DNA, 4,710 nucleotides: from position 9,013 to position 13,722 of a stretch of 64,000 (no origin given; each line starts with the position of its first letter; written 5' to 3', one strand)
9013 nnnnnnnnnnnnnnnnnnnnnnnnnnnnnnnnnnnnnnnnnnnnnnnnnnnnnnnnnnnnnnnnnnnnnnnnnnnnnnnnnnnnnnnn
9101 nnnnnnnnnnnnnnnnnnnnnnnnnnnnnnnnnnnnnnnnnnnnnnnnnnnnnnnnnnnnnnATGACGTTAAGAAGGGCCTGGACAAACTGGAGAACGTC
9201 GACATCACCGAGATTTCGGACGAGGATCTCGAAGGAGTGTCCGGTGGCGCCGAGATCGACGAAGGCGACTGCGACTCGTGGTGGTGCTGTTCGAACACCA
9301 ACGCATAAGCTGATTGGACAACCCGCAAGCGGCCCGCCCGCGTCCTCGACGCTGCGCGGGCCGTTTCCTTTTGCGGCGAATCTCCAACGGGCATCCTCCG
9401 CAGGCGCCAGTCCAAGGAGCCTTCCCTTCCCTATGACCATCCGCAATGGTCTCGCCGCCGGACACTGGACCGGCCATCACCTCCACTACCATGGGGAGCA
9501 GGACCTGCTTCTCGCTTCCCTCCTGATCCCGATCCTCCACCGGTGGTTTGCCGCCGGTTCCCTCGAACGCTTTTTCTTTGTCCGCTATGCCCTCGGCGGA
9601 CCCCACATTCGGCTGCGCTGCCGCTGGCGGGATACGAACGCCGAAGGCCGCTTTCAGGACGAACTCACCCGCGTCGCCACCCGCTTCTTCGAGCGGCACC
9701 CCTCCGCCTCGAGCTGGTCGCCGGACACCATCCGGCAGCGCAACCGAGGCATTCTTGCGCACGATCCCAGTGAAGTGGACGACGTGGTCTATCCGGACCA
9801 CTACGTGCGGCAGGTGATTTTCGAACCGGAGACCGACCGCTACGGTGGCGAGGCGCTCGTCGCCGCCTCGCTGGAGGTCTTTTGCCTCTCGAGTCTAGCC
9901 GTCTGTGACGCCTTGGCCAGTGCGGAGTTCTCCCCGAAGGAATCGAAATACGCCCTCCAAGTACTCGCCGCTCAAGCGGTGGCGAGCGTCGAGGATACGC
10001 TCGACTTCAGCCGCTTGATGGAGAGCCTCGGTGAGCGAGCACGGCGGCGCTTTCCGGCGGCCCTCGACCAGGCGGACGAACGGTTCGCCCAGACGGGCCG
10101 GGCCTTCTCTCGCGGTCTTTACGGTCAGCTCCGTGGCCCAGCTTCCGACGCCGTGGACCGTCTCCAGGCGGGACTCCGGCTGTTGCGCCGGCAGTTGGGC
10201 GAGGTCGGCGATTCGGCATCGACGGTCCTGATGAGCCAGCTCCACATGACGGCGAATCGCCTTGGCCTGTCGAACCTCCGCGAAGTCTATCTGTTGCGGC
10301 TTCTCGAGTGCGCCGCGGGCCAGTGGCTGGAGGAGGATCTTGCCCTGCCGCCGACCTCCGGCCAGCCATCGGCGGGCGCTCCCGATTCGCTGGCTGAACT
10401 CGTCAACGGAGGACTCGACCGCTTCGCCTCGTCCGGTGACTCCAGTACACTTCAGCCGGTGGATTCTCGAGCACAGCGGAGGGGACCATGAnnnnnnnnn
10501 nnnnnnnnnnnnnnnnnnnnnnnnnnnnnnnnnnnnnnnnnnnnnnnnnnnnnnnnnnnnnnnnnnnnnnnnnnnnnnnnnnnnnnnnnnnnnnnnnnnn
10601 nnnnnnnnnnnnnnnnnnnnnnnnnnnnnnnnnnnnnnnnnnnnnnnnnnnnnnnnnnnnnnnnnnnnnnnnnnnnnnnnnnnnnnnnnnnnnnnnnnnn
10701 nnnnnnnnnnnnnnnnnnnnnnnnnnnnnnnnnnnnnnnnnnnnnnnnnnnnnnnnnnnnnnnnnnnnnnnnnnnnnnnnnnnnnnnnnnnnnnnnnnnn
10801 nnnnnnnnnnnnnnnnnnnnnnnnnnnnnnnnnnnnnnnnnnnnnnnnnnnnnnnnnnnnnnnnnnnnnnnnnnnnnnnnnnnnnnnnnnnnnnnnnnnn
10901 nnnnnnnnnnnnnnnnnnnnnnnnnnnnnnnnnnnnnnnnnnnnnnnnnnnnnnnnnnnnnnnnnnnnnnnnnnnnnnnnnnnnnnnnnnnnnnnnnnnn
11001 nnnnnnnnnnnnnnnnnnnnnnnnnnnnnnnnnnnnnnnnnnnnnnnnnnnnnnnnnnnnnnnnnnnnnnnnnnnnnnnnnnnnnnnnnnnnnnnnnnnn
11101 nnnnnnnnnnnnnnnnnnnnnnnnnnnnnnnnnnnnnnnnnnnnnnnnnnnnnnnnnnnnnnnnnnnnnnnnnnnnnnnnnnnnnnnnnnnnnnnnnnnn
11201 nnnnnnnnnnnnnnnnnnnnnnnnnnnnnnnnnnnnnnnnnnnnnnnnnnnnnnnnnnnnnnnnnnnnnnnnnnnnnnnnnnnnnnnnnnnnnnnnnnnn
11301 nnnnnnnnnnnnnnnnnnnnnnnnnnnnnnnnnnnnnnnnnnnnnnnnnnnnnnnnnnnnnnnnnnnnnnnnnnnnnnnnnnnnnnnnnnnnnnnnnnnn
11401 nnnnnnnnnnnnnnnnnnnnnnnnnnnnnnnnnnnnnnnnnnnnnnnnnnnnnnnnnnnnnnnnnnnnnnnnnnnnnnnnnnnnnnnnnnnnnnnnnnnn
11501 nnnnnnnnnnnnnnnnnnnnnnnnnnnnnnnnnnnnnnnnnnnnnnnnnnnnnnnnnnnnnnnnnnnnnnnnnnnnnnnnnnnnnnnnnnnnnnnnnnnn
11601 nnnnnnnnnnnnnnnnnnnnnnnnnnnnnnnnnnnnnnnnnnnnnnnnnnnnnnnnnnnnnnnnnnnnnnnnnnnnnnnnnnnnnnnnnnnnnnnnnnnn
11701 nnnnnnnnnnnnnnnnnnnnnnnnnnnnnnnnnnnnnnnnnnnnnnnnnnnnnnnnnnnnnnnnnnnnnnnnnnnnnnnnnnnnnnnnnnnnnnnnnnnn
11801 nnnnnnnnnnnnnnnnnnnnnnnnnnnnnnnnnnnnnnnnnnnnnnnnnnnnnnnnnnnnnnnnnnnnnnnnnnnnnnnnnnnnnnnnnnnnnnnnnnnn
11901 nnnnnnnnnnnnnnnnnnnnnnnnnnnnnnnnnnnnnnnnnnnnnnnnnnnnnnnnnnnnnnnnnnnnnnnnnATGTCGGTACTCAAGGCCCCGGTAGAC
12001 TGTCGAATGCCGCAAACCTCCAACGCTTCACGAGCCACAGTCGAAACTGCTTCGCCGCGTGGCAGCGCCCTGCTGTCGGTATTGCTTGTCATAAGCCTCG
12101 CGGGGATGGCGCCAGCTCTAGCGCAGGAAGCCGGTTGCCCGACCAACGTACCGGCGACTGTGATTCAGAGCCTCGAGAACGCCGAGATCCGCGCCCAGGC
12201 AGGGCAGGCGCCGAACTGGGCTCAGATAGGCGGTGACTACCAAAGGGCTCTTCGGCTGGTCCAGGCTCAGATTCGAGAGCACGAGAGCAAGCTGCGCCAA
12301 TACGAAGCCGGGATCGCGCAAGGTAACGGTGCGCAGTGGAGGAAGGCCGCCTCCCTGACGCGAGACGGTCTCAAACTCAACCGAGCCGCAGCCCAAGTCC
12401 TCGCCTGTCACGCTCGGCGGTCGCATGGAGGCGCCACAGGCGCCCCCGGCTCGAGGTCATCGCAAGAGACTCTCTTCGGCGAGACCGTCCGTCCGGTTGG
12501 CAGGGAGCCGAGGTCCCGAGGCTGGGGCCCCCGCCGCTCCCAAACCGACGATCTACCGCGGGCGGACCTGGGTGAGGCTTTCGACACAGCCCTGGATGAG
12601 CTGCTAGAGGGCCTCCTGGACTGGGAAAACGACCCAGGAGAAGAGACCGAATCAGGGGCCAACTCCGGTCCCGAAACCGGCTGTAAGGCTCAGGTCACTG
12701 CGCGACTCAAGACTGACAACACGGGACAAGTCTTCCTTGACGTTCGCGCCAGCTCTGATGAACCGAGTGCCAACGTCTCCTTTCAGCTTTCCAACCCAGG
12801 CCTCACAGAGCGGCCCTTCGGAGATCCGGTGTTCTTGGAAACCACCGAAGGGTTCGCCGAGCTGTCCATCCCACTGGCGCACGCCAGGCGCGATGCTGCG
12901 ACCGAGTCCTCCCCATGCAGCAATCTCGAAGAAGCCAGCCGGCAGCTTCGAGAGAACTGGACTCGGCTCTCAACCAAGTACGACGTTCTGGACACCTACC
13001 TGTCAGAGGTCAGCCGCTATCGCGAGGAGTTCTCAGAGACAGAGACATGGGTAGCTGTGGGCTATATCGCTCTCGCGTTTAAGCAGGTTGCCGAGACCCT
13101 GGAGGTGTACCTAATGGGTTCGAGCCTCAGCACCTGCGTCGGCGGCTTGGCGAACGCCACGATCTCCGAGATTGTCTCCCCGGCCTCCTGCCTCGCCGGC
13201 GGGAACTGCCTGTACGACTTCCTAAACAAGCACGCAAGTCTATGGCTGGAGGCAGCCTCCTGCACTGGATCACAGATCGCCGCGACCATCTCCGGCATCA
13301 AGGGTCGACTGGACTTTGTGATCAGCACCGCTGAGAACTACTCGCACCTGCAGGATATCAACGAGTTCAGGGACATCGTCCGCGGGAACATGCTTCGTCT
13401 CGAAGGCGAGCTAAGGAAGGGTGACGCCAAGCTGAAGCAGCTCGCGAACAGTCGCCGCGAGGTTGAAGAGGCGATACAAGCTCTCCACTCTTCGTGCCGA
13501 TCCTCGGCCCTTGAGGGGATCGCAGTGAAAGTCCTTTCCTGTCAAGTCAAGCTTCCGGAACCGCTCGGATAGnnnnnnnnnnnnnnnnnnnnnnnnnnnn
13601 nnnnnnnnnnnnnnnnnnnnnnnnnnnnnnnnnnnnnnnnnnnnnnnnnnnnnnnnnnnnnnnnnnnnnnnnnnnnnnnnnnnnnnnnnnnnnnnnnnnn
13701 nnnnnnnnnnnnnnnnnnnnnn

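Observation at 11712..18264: Intact-ended Tn3-family transposon with 5-bp AAGAC duplication inserted exactly at the 3' end of the JmjC gene, splitting the RiPP island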

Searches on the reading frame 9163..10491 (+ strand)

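Call 5: search_protein_families(library=pfam, proteins=[window:9163-10491:+])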
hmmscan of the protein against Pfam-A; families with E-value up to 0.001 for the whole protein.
window:9163-10491:+ (442 aa): 1 family
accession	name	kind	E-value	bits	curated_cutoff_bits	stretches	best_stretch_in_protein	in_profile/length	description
PF14028.11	Lant_dehydr_C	-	9.3e-34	118.2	24.4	1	102-382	1-252/255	Lantibiotic biosynthesis dehydratase C-term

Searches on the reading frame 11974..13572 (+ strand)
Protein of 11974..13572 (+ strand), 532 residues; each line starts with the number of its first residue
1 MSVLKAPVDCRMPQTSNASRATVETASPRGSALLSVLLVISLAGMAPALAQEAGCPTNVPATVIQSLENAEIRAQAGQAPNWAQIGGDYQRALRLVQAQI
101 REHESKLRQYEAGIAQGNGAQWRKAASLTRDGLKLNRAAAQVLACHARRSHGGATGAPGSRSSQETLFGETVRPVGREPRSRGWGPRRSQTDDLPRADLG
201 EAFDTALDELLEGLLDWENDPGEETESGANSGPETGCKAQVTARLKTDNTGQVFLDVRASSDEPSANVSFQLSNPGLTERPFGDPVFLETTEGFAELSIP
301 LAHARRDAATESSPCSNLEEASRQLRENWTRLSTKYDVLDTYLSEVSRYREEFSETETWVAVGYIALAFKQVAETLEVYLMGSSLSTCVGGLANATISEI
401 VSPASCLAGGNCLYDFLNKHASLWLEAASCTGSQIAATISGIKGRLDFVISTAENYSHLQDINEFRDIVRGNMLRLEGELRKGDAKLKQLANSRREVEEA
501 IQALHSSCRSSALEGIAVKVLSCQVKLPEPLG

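Call 5: search_protein_families(library=pfam, proteins=[window:11974-13572:+])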
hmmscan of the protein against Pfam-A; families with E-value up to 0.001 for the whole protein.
window:11974-13572:+ (532 aa): 0 families

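Call 6: search_protein_families(library=ncbifam, proteins=[window:11974-13572:+])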
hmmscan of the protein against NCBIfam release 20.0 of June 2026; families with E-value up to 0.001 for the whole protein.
window:11974-13572:+ (532 aa): 0 families

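Call 34: find_homologous_proteins(query=window:11974-13572:+)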
Query window:11974-13572:+ (532 aa): 1 proteins with E <= 0.001 among 8000 candidates.
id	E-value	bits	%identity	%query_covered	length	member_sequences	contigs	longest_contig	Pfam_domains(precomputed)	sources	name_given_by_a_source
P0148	0.0e+0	1177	100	100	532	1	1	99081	-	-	-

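Call 48: search_protein_families(library=phrogs, proteins=[window:11974-13572:+], max_evalue=0.1)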
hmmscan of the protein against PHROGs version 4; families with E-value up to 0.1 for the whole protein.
window:11974-13572:+ (532 aa): 0 families

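Call 84: find_encoding_contigs(protein=window:11974-13572:+, flank=10000, max_places=10)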
Protein window:11974-13572:+ (532 aa): no gene with exactly this product is on record in the collection.
